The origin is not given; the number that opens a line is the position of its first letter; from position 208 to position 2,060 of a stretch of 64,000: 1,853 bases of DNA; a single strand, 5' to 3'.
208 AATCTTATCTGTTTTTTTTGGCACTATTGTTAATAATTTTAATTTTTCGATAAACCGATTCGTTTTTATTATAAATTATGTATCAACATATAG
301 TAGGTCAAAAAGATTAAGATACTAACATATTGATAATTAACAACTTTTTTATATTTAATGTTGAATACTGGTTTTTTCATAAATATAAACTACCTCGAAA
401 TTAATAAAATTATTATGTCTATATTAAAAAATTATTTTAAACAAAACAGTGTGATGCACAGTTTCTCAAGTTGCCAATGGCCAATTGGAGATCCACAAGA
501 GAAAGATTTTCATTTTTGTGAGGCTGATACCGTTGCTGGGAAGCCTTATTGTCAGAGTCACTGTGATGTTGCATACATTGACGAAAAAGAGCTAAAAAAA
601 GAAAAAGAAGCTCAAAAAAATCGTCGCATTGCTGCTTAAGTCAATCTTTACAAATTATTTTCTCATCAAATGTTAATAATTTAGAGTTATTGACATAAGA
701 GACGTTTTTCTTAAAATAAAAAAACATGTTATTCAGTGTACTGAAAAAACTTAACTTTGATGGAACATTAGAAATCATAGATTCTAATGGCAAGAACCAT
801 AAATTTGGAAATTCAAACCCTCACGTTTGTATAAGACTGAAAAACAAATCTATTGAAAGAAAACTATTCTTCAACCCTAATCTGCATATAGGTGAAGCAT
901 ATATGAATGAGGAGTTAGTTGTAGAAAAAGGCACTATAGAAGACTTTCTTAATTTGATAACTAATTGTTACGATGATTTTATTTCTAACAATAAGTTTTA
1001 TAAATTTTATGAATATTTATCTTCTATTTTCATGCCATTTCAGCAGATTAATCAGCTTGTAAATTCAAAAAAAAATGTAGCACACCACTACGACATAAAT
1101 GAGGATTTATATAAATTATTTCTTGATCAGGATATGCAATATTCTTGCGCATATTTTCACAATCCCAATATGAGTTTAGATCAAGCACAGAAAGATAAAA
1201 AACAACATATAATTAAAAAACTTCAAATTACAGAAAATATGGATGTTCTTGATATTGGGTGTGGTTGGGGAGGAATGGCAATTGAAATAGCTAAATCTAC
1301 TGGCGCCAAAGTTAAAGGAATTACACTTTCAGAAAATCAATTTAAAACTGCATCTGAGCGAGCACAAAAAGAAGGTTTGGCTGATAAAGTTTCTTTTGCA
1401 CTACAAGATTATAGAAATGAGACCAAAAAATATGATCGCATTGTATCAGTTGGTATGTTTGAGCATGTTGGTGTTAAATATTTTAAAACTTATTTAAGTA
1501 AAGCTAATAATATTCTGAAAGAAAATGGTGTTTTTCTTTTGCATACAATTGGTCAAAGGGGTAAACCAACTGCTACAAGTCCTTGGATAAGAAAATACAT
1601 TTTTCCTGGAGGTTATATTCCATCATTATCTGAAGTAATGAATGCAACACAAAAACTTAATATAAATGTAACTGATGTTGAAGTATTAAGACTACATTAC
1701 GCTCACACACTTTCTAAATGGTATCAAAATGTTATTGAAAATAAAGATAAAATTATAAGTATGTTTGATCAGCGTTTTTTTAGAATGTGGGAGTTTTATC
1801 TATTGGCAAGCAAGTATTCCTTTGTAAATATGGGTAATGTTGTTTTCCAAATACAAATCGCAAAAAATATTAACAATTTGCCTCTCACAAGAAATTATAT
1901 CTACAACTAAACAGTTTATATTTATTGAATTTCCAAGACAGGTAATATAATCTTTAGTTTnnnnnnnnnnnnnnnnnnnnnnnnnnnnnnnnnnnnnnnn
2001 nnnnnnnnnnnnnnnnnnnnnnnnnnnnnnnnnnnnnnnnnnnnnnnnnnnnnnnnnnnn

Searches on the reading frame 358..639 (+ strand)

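Call 42: search_protein_families(library=pfam, proteins=[window:358-639:+], max_evalue=1e-8)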
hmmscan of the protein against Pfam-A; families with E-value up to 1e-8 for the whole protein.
window:358-639:+ (93 aa): 1 family
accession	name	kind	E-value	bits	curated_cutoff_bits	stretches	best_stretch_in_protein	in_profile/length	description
PF07750.17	GcrA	-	6.8e-13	49.7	26.9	1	35-80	107-152/155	GcrA cell cycle regulator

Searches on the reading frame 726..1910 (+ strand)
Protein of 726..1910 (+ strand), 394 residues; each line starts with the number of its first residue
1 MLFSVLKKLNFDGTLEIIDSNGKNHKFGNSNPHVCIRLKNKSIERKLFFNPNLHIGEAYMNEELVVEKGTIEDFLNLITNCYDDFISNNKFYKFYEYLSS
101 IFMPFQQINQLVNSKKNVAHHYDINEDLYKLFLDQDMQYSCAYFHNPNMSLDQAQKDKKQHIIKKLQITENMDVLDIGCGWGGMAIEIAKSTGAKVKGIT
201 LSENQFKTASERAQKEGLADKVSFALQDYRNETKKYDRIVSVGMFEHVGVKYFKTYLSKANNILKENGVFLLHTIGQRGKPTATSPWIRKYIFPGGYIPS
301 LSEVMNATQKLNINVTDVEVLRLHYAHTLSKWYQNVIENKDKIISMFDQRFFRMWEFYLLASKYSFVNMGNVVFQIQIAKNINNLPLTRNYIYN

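Call 42: search_protein_families(library=pfam, proteins=[window:726-1910:+], max_evalue=1e-8)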
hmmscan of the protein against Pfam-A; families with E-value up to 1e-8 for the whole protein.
window:726-1910:+ (394 aa): 7 families
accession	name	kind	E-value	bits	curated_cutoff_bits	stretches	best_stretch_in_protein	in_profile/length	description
PF02353.26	CMAS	-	7.7e-92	307.9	27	1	113-375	5-272/273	Mycolic acid cyclopropane synthetase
PF13649.12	Methyltransf_25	-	1.5e-15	58.1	27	1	174-268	1-97/97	Methyltransferase domain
PF13847.12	Methyltransf_31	-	1.3e-13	51.3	27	1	169-276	2-113/145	Methyltransferase domain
PF08241.18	Methyltransf_11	-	1.1e-12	48.9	21.2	1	175-271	1-94/95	Methyltransferase domain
PF13489.12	Methyltransf_23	-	1.2e-12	48.3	27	1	164-353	14-151/164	Methyltransferase domain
PF08242.18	Methyltransf_12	-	1.2e-11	45.6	30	1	175-270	1-98/98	Methyltransferase domain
PF25371.1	DUF7884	-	1.8e-09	38.1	27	1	10-90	9-90/90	Domain of unknown function (DUF7884)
